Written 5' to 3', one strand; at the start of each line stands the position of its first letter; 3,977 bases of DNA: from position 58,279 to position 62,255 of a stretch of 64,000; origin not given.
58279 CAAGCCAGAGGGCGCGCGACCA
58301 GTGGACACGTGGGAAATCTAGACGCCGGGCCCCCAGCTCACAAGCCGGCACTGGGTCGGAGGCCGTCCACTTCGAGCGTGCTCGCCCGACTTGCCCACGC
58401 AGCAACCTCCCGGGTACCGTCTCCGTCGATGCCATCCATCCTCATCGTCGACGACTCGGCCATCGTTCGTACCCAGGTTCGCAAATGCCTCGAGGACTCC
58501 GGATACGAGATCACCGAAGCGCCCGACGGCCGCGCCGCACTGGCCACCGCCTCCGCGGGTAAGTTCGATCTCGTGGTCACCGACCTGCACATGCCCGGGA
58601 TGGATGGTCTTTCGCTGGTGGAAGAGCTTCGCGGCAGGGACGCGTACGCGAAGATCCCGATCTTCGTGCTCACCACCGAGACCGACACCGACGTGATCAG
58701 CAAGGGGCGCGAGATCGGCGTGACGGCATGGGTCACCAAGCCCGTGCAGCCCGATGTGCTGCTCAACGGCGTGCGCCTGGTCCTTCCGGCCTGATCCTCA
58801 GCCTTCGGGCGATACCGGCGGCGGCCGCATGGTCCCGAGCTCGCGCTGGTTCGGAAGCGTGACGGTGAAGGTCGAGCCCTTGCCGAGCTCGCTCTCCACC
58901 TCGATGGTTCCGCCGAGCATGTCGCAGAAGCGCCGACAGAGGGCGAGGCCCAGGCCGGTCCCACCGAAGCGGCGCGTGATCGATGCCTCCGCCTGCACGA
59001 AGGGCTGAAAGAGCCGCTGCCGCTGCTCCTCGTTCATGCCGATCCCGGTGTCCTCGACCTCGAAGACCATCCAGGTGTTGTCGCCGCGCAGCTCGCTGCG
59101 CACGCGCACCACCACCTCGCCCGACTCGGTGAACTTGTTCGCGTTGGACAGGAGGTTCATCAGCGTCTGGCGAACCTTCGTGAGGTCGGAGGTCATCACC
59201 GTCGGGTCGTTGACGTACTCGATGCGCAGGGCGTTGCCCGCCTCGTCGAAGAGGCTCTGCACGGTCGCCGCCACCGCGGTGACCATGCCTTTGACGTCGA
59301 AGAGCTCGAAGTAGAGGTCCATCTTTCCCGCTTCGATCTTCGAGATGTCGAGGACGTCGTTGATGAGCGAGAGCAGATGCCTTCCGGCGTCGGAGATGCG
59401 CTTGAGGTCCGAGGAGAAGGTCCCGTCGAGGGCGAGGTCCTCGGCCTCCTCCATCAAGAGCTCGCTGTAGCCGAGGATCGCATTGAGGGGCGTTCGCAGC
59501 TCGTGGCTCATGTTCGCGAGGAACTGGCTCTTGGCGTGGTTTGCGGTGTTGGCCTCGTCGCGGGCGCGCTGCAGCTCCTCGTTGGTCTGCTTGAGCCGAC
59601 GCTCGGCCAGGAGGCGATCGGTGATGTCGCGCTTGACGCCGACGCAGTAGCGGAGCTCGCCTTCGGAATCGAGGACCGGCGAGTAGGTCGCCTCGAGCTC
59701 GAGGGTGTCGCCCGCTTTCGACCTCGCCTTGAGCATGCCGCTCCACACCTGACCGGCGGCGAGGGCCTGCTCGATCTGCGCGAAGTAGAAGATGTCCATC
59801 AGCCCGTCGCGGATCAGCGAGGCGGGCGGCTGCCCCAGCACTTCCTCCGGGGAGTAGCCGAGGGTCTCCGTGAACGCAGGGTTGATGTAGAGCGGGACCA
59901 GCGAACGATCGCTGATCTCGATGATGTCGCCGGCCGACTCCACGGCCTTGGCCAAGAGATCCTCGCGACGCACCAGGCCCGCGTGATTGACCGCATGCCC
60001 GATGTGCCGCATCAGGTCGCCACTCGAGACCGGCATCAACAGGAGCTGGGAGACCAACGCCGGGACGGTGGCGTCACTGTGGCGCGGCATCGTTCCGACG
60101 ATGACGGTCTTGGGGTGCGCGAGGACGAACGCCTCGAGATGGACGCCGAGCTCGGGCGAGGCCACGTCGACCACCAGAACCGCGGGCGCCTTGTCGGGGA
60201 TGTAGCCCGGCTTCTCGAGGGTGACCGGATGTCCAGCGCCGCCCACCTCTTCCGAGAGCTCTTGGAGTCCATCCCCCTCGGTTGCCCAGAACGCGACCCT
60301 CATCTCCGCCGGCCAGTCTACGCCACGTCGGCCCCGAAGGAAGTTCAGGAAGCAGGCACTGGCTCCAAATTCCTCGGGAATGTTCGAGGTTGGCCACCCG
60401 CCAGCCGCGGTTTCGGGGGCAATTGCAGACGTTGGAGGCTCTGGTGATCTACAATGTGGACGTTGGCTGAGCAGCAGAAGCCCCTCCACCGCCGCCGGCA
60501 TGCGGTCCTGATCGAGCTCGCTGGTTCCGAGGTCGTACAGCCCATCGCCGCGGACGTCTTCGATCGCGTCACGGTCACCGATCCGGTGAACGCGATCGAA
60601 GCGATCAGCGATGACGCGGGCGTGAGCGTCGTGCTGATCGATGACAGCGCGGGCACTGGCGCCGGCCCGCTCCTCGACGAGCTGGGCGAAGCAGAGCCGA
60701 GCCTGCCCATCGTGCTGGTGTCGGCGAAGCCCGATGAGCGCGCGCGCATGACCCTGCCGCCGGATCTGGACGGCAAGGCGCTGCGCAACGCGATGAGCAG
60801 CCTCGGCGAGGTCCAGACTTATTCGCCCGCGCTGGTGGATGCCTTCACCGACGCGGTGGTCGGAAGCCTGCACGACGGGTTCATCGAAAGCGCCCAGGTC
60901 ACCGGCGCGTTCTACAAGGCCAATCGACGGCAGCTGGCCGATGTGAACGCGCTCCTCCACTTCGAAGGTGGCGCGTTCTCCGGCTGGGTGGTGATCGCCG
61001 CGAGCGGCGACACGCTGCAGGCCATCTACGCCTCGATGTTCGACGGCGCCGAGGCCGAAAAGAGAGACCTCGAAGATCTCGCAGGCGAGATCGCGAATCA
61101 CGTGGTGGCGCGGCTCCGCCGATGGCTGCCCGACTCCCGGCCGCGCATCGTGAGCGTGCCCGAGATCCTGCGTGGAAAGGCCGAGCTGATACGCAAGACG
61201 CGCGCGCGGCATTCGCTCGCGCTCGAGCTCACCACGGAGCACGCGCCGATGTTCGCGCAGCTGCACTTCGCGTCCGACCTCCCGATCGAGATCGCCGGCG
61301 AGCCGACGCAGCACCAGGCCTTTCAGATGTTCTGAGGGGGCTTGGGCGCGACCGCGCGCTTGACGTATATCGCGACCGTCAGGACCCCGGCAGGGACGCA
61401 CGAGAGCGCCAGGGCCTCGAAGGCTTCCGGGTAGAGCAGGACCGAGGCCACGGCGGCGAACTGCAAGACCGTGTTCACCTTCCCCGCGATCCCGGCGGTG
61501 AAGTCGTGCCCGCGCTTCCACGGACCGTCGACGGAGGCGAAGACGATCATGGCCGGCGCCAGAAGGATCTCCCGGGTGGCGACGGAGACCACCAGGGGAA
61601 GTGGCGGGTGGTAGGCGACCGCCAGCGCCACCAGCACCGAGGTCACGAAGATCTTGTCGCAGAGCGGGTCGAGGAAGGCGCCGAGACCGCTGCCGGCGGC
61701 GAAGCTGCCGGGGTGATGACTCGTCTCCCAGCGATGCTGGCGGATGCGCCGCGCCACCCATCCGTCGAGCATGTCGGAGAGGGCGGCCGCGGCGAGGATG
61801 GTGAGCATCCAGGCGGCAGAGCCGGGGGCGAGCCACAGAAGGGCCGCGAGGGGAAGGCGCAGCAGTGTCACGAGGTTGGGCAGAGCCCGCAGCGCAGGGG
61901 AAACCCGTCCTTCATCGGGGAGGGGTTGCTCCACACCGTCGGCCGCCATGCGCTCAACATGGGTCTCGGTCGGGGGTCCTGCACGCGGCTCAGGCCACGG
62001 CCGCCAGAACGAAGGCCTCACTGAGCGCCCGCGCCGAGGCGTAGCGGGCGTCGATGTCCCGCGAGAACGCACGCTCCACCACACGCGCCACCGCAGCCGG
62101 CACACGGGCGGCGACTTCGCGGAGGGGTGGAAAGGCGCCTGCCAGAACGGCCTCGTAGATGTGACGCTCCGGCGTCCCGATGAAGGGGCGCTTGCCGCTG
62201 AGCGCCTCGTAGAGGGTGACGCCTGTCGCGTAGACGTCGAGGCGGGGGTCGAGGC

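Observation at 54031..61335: Two-component/CheX signalling cluster embedded in a periplasmic cytochrome c and cupredoxin locus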

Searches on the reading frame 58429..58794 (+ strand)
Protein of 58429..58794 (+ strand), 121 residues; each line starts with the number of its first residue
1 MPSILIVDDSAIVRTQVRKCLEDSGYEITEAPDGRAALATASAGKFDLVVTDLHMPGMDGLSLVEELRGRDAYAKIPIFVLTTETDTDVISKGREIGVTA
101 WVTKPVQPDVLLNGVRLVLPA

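Call 3: search_protein_families(library=pfam, proteins=[window:58429-58794:+], max_evalue=0.01)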
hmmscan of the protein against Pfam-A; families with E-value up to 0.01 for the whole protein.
window:58429-58794:+ (121 aa): 1 family
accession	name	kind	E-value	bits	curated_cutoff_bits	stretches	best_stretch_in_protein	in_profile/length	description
PF00072.30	Response_reg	-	6.1e-28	97.6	30.2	1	4-114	1-109/111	Response regulator receiver domain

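Call 4: search_protein_families(library=ncbifam, proteins=[window:58429-58794:+], max_evalue=0.1)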
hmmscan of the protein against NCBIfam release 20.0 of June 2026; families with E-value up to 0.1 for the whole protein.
window:58429-58794:+ (121 aa): 101 families (the best 25 are shown)
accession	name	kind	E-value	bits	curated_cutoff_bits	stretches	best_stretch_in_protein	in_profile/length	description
NF041733.1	resp_reg_CseB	equivalog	1.9e-21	76.5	350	1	3-119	2-115/228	two-component system response regulator CseB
NF007005.1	PRK09468.1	equivalog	5.9e-19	68.4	331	1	3-119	5-119/237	osmolarity response regulator transcription factor OmpR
NF011874.0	PRK15347.1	equivalog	8.4e-19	67.1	852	1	3-113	692-804/921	two component system sensor kinase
NF007901.0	PRK10610.1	equivalog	1.1e-18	67.6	189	1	4-108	8-113/129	chemotaxis response regulator CheY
NF040689.1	MtrAB_MtrA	equivalog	1.8e-18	66.7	300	1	4-116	1-110/219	MtrAB system response regulator MtrA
TIGR02154.1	PhoB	equivalog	2e-18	66.5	296.2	1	3-119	4-120/226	phosphate regulon transcriptional regulator PhoB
NF008378.0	PRK11173.1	equivalog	4e-17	62.3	334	1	2-112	4-111/238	two-component system response regulator ArcA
NF045944.1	ResRegRpaBCyano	equivalog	6.9e-17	61.6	330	1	5-119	1-112/229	response regulator transcription factor RpaB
NF007969.0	PRK10693.1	equivalog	9e-17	61.1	329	1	3-107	9-111/337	two-component system response regulator RssB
NF006900.1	PRK09390.1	equivalog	1.1e-16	60.9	255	1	3-117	6-118/203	response regulator FixJ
NF007135.0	PRK09581.1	equivalog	1.4e-16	60.4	474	1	3-116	4-117/457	PleD family two-component system response regulator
NF007420.1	PRK09959.1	equivalog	2.4e-16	58.5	1995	1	3-112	960-1067/1197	acid-sensing system histidine kinase EvgS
NF008034.0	PRK10766.1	equivalog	4e-16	59.2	275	1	3-116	4-114/231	two-component system response regulator TorR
TIGR01387.1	cztR_silR_copR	subfamily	6.9e-16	58.6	279.2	1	4-119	1-114/218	heavy metal response regulator transcription factor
NF045505.1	RR_RssB_Pseudo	equivalog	8.2e-16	58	700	1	4-111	8-113/394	two-component system response regulator RssB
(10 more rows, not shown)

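Call 22: list_cluster_members(proteins=[P0001, P0007, P0014, window:58429-58794:+, window:56989-58308:-])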
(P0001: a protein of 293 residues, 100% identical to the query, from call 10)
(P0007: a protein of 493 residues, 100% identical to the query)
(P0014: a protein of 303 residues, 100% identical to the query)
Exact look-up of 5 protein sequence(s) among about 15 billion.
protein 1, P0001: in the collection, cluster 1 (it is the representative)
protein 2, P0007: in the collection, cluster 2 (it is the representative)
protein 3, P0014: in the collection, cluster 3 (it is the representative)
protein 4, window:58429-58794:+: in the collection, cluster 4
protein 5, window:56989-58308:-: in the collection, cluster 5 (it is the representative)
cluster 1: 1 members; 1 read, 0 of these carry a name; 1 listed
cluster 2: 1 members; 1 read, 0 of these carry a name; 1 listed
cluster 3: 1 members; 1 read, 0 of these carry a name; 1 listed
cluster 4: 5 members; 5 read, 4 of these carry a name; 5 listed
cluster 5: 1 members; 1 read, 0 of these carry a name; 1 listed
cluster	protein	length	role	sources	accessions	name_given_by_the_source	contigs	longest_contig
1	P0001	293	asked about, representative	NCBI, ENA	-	-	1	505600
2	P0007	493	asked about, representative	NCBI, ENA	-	-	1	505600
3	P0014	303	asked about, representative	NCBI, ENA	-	-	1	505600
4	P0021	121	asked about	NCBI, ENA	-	-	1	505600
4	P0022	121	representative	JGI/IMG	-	two-component system chemotaxis response regulator CheY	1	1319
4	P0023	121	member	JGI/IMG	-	two-component system chemotaxis response regulator CheY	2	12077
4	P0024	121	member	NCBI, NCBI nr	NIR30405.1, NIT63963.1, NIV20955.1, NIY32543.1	MAG: response regulator [Gammaproteobacteria bacterium] | response regulator [Gammaproteobacteria bacterium]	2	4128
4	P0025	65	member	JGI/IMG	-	two-component system chemotaxis response regulator CheY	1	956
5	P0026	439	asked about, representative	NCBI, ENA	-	-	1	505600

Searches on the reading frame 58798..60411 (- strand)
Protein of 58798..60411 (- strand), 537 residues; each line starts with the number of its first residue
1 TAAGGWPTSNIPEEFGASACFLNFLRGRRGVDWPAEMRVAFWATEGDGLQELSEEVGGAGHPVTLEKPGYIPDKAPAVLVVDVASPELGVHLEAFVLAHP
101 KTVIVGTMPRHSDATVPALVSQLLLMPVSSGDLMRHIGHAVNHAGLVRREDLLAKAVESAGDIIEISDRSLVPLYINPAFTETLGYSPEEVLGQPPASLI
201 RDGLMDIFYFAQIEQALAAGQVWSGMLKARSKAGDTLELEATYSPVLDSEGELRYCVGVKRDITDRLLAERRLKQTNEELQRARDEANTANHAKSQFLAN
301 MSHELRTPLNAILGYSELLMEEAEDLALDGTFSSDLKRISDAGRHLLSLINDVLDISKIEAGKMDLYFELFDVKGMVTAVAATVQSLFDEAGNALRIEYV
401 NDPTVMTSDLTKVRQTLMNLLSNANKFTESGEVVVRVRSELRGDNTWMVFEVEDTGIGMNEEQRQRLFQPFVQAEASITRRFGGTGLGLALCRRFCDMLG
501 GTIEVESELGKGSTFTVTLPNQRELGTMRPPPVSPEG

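Call 3: search_protein_families(library=pfam, proteins=[window:58798-60411:-], max_evalue=0.01)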
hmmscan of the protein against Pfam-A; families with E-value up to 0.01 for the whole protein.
window:58798-60411:- (537 aa): 7 families
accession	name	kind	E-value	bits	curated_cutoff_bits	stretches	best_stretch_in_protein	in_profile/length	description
PF02518.31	HATPase_c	-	1.1e-29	103.6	26.4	1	409-522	2-110/111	Histidine kinase-, DNA gyrase B-, and HSP90-like ATPase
PF00512.31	HisKA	-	2e-21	76.2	26.9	1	293-362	1-66/66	His Kinase A (phospho-acceptor) domain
PF13426.13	PAS_9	-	2.6e-12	47.4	27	1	174-265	14-103/103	PAS domain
PF08448.16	PAS_4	-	4e-12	46.8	23.1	1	158-266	2-108/110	PAS fold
PF00989.32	PAS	-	5.3e-12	46.2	22.6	1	154-263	4-113/113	PAS fold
PF08447.18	PAS_3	-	2.3e-11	44.2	25.6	1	174-259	2-88/89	PAS fold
PF13581.12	HATPase_c_2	-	0.00037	21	27.4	1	412-499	31-112/127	Histidine kinase-like ATPase domain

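Call 4: search_protein_families(library=ncbifam, proteins=[window:58798-60411:-], max_evalue=0.1)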
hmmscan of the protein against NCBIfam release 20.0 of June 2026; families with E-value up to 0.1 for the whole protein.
window:58798-60411:- (537 aa): 94 families (the best 25 are shown)
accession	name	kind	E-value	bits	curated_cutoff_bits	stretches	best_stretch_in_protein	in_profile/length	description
TIGR02956.1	TMAO_torS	equivalog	8.1e-75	252.6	676.5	1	271-521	441-682/967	TMAO reductase system sensor histidine kinase/response regulator TorS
NF041947.1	LuxQ_Vibrio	equivalog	1.6e-71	241.4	1200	1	260-523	445-698/843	quorum-sensing autoinducer 2 sensor kinase/phosphatase LuxQ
NF008318.0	PRK11107.1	equivalog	5.2e-65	220.1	890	1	276-521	275-518/920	two-component sensor histidine kinase BarA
NF038297.2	hybrid_HK_HrmK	equivalog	5.3e-65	220.2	725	1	271-524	212-460/607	hybrid histidine kinase/response regulator HrmK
NF011874.0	PRK15347.1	equivalog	9e-57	192.8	852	1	270-523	374-616/921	two component system sensor kinase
NF045901.1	HisKinLetSLeg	equivalog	9e-55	186.1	1650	1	273-519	272-516/906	two-component system sensor histidine kinase LetS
NF046044.1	PnpS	equivalog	9.5e-55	186.2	400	1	290-520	166-390/390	two-component system histidine kinase PnpS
NF008543.0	PRK11466.1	equivalog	3.6e-54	184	982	1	279-523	429-664/914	TMAO reductase system sensor histidine kinase/response regulator TorS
NF047874.1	MASE3_PAS_HK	subfamily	7.1e-53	180.4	560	1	150-522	264-626/655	MASE3 domain-containing sensor histidine kinase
NF008302.0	PRK11091.1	equivalog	5.6e-52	176.9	838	1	242-521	245-505/779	aerobic respiration two-component sensor histidine kinase ArcB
NF008099.0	PRK10841.1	equivalog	4.3e-51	173.7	920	1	276-520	452-689/949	two-component system sensor histidine kinase RcsC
NF050805.1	CellDivHKDivJCaul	equivalog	3.1e-50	170.9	1000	1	256-520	267-519/531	cell cycle sensor histidine kinase DivJ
NF040691.1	MtrAB_MtrB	equivalog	2.1e-46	159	450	1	273-528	250-499/507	MtrAB system histidine kinase MtrB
TIGR02966.1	phoR_proteo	equivalog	4.3e-45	154.2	334.2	1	280-519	98-333/333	phosphate regulon sensor histidine kinase PhoR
NF047465.1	hybrid_HK_LvrA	exception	6.9e-45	153.3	1200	1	267-520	175-421/819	hybrid histidine kinase/response regulator LvrA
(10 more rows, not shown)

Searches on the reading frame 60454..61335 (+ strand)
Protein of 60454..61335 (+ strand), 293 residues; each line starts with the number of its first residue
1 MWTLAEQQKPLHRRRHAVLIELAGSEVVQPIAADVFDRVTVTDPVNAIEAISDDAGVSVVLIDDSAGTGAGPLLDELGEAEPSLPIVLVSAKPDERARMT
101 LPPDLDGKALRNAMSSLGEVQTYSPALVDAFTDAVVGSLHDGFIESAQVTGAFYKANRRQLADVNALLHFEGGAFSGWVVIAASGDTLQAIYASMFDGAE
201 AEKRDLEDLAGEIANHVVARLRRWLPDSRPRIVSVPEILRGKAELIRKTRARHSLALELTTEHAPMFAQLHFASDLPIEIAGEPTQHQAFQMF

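Call 3: search_protein_families(library=pfam, proteins=[window:60454-61335:+], max_evalue=0.01)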
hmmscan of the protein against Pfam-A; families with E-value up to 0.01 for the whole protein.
window:60454-61335:+ (293 aa): 1 family
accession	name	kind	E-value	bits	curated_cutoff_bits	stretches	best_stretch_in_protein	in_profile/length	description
PF13690.11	CheX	-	5e-09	36.5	27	1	166-258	3-92/94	Chemotaxis phosphatase CheX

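Call 4: search_protein_families(library=ncbifam, proteins=[window:60454-61335:+], max_evalue=0.1)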
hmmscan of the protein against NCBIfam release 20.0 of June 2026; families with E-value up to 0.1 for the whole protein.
window:60454-61335:+ (293 aa): 0 families

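Call 8: search_solved_structures(query=window:60454-61335:+, max_evalue=1, show_alignments=2)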
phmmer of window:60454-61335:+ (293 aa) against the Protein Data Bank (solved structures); distinct sequences matched with E-value up to 1: 0.

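Call 10: find_homologous_proteins(query=window:60454-61335:+, max_evalue=0.001)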
Query window:60454-61335:+ (293 aa): 6 proteins with E <= 0.001 among 5008 candidates.
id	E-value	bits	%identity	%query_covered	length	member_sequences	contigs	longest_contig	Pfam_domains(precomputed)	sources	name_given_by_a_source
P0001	2.9e-186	636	100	100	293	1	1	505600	PF13690.12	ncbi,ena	-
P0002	1.2e-153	529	82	99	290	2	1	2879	PF13690.12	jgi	jgi:CheY-specific phosphatase CheX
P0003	2.4e-138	478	76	100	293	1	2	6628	PF13690.12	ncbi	-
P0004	2.9e-105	370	59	100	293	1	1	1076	PF13690.12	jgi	-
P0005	1.1e-104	368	63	94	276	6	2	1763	PF13690.12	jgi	jgi:hypothetical protein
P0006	5.9e-100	352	61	94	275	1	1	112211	PF13690.12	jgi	-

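Call 11: find_encoding_contigs(protein=P0006, flank=10000, max_places=4)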
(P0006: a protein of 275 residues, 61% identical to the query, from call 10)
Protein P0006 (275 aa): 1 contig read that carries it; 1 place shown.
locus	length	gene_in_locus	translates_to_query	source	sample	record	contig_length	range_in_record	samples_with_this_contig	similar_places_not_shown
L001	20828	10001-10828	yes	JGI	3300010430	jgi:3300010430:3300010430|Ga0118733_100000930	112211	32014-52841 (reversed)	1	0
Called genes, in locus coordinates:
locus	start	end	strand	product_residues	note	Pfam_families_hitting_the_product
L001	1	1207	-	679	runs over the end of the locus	PF13229:Beta_helix (faint)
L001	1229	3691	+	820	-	PF13229:Beta_helix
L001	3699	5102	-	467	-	PF27139:Aq_1264_TM (weak)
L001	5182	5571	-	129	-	-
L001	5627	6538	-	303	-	-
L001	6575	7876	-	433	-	-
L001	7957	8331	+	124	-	PF00072:Response_reg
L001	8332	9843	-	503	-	PF00989:PAS, PF08448:PAS_4, PF13426:PAS_9, PF08447:PAS_3, PF00512:HisKA, PF02518:HATPase_c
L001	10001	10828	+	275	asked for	PF13690:CheX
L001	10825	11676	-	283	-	PF00069:Pkinase, PF07714:PK_Tyr_Ser-Thr, PF17667:Pkinase_fungal (weak)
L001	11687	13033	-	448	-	PF04052:TolB_N (faint), PF26549:Tricorn_N, PF07676:PD40 (weak), PF26550:Tricorn_2nd, PF26549:Tricorn_N, PF07676:PD40 (weak)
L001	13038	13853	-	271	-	PF13103:TonB_2 (weak)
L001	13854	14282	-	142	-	PF02472:ExbD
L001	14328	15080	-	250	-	PF01618:MotA_ExbB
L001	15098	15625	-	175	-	PF02698:DUF218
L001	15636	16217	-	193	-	PF00578:AhpC-TSA, PF08534:Redoxin, PF00085:Thioredoxin, PF13098:Thioredoxin_2 (weak), PF13905:Thioredoxin_8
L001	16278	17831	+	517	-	-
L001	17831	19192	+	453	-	PF13517:FG-GAP_3 (faint), PF01839:FG-GAP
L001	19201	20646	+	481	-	PF00072:Response_reg, PF00158:Sigma54_activat, PF01078:Mg_chelatase (faint), PF13191:AAA_16 (faint), PF14532:Sigma54_activ_2, PF25601:AAA_lid_14, PF02954:HTH_8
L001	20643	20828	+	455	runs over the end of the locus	PF00072:Response_reg, PF00158:Sigma54_activat, PF14532:Sigma54_activ_2, PF01078:Mg_chelatase (faint), PF07728:AAA_5 (weak), PF25601:AAA_lid_14, PF02954:HTH_8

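Call 12: find_encoding_contigs(protein=P0003, flank=10000, max_places=4)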
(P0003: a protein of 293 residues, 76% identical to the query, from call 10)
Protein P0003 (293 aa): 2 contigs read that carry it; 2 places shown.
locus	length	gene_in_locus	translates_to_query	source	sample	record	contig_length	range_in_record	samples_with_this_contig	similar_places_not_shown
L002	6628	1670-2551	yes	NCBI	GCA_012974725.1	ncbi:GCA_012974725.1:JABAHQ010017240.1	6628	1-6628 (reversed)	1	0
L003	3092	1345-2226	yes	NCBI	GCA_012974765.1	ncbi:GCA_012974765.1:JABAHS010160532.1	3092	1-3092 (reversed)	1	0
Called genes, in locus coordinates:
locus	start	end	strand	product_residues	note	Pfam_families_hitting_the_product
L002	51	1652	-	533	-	PF00989:PAS, PF08448:PAS_4, PF13426:PAS_9, PF08447:PAS_3 (weak), PF00512:HisKA, PF02518:HATPase_c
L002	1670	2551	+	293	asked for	PF13690:CheX (weak)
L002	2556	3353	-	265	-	PF00069:Pkinase, PF07714:PK_Tyr_Ser-Thr, PF17667:Pkinase_fungal (faint)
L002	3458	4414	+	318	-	PF04909:Amidohydro_2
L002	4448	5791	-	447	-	PF26549:Tricorn_N, PF26550:Tricorn_2nd, PF07676:PD40 (weak), PF25174:Beta-prop_THOC3 (weak), PF26549:Tricorn_N, PF07676:PD40 (weak)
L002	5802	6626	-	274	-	?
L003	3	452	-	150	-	?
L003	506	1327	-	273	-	-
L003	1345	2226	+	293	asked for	PF13690:CheX (weak)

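Call 13: find_encoding_contigs(protein=P0001, flank=10000, max_places=4)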
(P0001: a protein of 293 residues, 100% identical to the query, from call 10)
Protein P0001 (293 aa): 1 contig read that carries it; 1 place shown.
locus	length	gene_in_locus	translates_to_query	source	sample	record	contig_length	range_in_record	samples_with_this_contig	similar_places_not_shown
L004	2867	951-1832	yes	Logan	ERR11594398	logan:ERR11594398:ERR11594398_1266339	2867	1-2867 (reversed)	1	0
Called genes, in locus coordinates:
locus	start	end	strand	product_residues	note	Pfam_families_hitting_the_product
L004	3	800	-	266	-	?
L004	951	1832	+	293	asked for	PF13690:CheX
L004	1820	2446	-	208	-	PF01066:CDP-OH_P_transf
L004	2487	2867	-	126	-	?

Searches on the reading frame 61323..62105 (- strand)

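Call 3: search_protein_families(library=pfam, proteins=[window:61323-62105:-], max_evalue=0.01)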
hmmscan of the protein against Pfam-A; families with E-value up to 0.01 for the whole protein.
window:61323-62105:- (260 aa): 1 family
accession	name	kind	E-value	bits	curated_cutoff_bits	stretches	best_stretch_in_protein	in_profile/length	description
PF01066.26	CDP-OH_P_transf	-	3.4e-19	70.2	22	2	139-233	56-146/152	CDP-alcohol phosphatidyltransferase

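Call 4: search_protein_families(library=ncbifam, proteins=[window:61323-62105:-], max_evalue=0.1)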
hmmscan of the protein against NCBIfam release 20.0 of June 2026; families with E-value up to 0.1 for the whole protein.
window:61323-62105:- (260 aa): 7 families
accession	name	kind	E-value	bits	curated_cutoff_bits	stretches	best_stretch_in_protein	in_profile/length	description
TIGR00560.1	pgsA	equivalog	5.7e-16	59.5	109.1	1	75-237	3-154/183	CDP-diacylglycerol--glycerol-3-phosphate 3-phosphatidyltransferase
NF053678.1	ClpnSynClsA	equivalog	3.4e-15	56.7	240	1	74-192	4-111/180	cardiolipin synthase ClsA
NF008090.0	PRK10832.1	equivalog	1.6e-09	38.1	304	1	75-230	5-149/182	CDP-diacylglycerol--glycerol-3-phosphate 3-phosphatidyltransferase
NF040950.1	archin_ph_syn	equivalog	2.2e-05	24.4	180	1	74-165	24-104/191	archaetidylinositol phosphate synthase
NF045883.1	PIPSynth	equivalog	5e-05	23.1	170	1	75-181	24-121/197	phosphatidylinositol phosphate synthase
TIGR04217.1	archae_ser_T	exception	0.0091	15.8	200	1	75-124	9-60/221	archaetidylserine synthase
NF038087.1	arch_ser_synth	exception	0.015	14.9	240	1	88-124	21-57/216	archaetidylserine synthase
